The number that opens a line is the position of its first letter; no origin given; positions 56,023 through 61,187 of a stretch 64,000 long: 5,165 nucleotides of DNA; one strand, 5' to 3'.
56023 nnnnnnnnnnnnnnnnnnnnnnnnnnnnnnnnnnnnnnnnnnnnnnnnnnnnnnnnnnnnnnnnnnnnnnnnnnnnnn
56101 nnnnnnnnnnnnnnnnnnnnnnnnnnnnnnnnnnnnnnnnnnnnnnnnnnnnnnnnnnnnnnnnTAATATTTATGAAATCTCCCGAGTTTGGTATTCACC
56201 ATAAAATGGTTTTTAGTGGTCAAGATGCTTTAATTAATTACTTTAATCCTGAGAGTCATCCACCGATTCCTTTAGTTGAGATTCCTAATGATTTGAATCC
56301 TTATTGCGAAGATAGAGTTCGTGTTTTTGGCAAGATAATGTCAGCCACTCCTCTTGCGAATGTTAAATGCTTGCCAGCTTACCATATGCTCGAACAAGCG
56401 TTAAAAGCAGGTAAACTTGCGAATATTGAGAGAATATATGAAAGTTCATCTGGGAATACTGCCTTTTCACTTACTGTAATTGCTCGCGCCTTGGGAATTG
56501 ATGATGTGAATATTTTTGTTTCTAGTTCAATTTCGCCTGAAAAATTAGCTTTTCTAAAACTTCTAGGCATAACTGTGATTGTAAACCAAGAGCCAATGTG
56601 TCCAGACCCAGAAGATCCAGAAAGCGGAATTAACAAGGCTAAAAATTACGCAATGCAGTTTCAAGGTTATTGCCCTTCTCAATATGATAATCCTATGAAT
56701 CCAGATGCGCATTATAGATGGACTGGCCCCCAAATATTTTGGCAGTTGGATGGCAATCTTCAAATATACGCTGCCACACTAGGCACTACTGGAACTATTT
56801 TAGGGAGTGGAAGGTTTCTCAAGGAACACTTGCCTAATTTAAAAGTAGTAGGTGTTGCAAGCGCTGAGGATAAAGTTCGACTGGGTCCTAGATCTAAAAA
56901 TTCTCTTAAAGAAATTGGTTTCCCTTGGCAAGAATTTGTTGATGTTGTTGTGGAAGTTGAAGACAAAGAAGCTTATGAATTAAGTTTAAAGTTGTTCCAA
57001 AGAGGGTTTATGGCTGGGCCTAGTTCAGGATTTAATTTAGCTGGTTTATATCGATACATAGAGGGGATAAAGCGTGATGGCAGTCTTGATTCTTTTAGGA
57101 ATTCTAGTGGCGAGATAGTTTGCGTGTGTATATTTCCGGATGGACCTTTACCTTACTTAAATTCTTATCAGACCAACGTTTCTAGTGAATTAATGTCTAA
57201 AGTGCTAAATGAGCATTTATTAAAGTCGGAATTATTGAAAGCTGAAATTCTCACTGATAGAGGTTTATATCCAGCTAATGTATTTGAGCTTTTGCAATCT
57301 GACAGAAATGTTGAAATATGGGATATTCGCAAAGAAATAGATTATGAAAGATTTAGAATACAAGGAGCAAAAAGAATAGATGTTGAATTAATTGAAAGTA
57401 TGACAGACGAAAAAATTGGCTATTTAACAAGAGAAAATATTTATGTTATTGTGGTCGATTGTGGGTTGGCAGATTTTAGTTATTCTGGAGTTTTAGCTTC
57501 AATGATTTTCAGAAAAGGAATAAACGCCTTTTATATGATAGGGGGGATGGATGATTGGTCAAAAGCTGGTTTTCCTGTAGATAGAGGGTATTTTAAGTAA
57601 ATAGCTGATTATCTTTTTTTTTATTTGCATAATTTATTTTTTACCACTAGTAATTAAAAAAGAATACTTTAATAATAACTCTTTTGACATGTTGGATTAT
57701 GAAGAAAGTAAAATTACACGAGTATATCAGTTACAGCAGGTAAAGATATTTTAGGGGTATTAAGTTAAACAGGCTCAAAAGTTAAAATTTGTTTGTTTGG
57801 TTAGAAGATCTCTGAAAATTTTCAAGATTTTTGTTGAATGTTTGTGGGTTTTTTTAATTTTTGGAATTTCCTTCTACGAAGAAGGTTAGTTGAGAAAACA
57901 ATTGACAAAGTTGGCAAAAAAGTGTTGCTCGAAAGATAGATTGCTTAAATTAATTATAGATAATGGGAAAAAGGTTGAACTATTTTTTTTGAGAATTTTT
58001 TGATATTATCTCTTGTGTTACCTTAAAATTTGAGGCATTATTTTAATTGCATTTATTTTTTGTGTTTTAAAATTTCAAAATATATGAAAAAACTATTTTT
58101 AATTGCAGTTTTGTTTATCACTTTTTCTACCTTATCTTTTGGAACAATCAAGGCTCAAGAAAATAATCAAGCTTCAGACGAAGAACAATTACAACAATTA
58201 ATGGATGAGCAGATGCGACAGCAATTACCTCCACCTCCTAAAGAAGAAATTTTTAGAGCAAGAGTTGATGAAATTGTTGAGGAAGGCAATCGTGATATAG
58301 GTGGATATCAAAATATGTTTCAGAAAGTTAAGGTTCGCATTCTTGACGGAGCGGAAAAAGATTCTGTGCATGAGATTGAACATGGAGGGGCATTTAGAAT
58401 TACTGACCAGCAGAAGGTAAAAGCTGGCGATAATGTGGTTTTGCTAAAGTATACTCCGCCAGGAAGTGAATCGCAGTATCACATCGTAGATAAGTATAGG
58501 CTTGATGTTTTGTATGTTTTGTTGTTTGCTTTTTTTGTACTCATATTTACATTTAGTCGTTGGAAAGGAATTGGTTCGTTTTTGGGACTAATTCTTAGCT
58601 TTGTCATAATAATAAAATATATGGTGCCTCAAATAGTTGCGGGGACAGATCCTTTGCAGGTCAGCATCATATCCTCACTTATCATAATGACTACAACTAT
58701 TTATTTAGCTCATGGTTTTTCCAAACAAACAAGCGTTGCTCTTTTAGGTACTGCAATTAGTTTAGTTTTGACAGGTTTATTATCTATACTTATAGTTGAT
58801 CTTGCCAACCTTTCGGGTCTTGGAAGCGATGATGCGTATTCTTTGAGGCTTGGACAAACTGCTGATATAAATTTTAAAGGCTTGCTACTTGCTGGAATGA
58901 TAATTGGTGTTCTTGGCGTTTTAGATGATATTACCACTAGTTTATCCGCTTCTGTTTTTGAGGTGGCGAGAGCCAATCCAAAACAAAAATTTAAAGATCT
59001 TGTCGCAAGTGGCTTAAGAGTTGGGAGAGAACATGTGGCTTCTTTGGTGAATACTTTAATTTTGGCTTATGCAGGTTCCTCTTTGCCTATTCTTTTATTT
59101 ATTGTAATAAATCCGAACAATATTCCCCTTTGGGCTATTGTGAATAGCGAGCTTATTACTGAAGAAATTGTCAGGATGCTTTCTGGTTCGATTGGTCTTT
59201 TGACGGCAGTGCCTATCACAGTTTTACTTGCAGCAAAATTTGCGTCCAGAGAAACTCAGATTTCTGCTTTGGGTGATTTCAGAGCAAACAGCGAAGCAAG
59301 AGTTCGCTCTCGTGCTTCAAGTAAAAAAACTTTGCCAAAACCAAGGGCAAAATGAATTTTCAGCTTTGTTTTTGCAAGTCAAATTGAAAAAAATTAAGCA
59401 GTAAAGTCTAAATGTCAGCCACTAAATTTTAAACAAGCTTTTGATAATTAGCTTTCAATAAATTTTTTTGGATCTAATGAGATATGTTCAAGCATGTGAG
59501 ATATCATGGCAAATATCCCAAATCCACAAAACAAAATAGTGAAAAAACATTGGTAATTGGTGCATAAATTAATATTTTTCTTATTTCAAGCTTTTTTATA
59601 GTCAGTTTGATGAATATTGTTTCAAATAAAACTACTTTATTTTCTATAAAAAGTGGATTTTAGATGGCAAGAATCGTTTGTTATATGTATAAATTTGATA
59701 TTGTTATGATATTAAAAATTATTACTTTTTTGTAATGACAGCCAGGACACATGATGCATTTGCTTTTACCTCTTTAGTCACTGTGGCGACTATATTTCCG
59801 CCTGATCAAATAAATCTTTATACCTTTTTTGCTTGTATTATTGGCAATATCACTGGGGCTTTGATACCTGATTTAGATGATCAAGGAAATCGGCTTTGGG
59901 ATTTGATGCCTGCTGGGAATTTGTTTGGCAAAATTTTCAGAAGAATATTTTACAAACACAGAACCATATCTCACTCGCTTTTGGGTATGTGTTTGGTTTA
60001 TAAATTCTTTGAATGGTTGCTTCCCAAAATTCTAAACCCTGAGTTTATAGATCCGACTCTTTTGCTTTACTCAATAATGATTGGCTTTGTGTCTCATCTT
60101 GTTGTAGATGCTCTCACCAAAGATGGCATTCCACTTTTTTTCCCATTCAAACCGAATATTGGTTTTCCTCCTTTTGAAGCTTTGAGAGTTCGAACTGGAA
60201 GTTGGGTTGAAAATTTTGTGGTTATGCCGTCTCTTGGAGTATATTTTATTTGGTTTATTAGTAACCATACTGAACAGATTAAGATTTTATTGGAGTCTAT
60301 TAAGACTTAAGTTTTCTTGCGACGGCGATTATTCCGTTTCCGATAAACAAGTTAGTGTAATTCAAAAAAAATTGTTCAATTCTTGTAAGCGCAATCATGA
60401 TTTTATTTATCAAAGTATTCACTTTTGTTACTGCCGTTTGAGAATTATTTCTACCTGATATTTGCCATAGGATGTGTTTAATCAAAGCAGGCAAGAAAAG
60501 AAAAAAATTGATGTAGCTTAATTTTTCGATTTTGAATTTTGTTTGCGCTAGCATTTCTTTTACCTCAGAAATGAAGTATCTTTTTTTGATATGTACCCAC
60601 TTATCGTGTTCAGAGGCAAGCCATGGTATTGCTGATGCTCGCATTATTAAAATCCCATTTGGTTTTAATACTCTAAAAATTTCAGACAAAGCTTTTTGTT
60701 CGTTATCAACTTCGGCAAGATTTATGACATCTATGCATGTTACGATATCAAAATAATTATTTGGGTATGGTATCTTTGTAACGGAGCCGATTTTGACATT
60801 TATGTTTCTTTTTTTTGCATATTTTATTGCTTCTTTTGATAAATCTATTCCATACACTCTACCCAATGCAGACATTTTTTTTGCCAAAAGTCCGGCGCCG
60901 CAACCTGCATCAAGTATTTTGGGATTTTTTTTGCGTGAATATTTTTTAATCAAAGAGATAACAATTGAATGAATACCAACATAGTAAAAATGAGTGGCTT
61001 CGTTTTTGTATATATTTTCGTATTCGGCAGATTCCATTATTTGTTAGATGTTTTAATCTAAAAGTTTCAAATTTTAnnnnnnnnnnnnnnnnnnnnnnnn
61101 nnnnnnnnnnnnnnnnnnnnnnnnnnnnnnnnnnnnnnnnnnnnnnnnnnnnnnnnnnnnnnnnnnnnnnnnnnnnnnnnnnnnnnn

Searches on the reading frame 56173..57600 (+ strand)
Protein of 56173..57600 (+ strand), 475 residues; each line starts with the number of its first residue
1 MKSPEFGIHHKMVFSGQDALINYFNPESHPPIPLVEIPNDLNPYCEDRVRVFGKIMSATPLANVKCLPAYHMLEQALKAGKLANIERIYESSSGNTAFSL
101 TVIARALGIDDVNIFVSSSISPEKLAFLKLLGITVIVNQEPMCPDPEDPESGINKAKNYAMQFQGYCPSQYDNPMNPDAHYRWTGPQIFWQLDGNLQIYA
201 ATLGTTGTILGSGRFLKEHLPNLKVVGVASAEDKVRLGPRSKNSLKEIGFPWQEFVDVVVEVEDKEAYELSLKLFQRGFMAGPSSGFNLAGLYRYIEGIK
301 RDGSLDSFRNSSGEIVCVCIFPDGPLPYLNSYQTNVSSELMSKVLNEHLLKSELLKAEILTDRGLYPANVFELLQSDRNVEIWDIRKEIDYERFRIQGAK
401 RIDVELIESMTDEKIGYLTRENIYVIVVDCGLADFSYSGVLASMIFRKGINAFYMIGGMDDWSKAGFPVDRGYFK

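Call 87: search_protein_families(library=pfam, proteins=[window:56173-57600:+], max_evalue=0.001)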
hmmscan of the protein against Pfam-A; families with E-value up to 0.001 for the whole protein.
window:56173-57600:+ (475 aa): 2 families
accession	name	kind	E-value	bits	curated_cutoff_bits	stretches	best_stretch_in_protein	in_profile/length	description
PF00291.31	PALP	-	2.2e-39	136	35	1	31-301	7-285/295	Pyridoxal-phosphate dependent enzyme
PF00581.25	Rhodanese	-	2.2e-05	25.3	22.2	1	374-464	8-101/102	Rhodanese-like domain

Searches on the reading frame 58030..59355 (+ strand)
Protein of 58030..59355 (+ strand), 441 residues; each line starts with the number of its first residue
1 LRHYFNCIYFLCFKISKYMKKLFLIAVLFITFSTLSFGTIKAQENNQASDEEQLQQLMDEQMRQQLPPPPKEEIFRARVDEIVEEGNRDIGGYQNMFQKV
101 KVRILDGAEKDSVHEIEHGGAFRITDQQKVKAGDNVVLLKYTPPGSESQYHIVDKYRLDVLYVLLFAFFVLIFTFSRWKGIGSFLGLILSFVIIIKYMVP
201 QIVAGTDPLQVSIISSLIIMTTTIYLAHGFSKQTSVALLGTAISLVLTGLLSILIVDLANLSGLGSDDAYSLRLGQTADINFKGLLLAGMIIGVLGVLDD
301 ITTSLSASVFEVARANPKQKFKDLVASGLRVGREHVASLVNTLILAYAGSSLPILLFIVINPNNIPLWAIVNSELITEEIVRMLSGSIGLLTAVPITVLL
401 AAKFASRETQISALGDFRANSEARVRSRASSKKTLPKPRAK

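Call 87: search_protein_families(library=pfam, proteins=[window:58030-59355:+], max_evalue=0.001)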
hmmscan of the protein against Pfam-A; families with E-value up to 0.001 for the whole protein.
window:58030-59355:+ (441 aa): 1 family
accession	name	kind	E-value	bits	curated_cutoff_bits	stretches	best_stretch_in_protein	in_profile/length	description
PF07907.16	YibE_F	-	4.2e-72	243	27.2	1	161-402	1-240/241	YibE/F-like protein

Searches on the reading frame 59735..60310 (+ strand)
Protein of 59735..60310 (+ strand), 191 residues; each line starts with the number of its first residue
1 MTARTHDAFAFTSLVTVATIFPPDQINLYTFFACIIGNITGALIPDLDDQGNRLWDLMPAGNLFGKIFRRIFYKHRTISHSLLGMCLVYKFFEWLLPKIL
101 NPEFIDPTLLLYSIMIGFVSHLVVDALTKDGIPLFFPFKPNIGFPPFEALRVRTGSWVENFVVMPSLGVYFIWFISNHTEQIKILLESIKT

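Call 30: find_encoding_contigs(protein=window:59735-60310:+, flank=10000, max_places=6)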
Protein window:59735-60310:+ (191 aa): no gene with exactly this product is on record in the collection.

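Call 87: search_protein_families(library=pfam, proteins=[window:59735-60310:+], max_evalue=0.001)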
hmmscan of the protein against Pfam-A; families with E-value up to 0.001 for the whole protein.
window:59735-60310:+ (191 aa): 1 family
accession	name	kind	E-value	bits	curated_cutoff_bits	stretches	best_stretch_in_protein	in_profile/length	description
PF04307.19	YdjM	-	4.9e-22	78.7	29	1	1-152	1-136/176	YdjM inner membrane protein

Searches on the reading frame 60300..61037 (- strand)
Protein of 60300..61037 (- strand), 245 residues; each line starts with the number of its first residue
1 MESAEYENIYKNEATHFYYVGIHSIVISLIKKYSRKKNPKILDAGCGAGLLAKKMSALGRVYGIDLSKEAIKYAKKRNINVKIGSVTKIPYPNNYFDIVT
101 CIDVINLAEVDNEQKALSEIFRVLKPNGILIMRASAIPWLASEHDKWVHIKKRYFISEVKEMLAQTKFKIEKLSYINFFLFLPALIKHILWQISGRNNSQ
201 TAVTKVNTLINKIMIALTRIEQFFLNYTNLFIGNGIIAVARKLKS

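Call 22: find_encoding_contigs(protein=window:60300-61037:-, flank=10000, max_places=6)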
Protein window:60300-61037:- (245 aa): no gene with exactly this product is on record in the collection.

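Call 87: search_protein_families(library=pfam, proteins=[window:60300-61037:-], max_evalue=0.001)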
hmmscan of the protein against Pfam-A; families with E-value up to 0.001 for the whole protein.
window:60300-61037:- (245 aa): 18 families
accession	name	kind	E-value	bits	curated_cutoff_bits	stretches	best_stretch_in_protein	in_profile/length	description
PF08241.18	Methyltransf_11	-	5e-23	82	21.2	1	42-132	1-95/95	Methyltransferase domain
PF13847.12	Methyltransf_31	-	2.6e-21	76.3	27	1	36-140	2-114/145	Methyltransferase domain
PF13649.12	Methyltransf_25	-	1.6e-20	74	27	1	41-128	1-97/97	Methyltransferase domain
PF13489.12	Methyltransf_23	-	2.3e-12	47.4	27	1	28-138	11-122/164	Methyltransferase domain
PF08242.18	Methyltransf_12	-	2.8e-12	47.6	30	1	42-130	1-98/98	Methyltransferase domain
PF01209.24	Ubie_methyltran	-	5.1e-10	39.5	20.1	1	21-132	30-151/233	ubiE/COQ5 methyltransferase family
PF03141.22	Methyltransf_29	-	1.5e-08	34.2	23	1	32-143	111-224/506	Putative S-adenosyl-L-methionine-dependent methyltransferase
PF05219.18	DREV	-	1.3e-07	31.5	26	1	30-132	87-186/265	DREV methyltransferase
PF02353.26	CMAS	-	2.5e-06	27.4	27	1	31-144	56-176/273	Mycolic acid cyclopropane synthetase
PF05148.21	Methyltransf_8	-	4.2e-06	27.2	27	1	26-132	63-156/219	Hypothetical methyltransferase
PF06325.19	PrmA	-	1.1e-05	25.5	22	1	27-131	152-257/296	Ribosomal protein L11 methyltransferase (PrmA)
PF13679.12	Methyltransf_32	-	1.6e-05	25.4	27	1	24-83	11-78/143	Methyltransferase domain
PF05401.17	NodS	-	3.3e-05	24.3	24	1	38-132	44-144/201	Nodulation protein S (NodS)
PF07021.18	MetW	-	7.9e-05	22.8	21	1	37-125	13-103/193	Methionine biosynthesis protein MetW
PF05724.17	TPMT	-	0.00013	22.1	26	1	1-79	1-81/218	Thiopurine S-methyltransferase (TPMT)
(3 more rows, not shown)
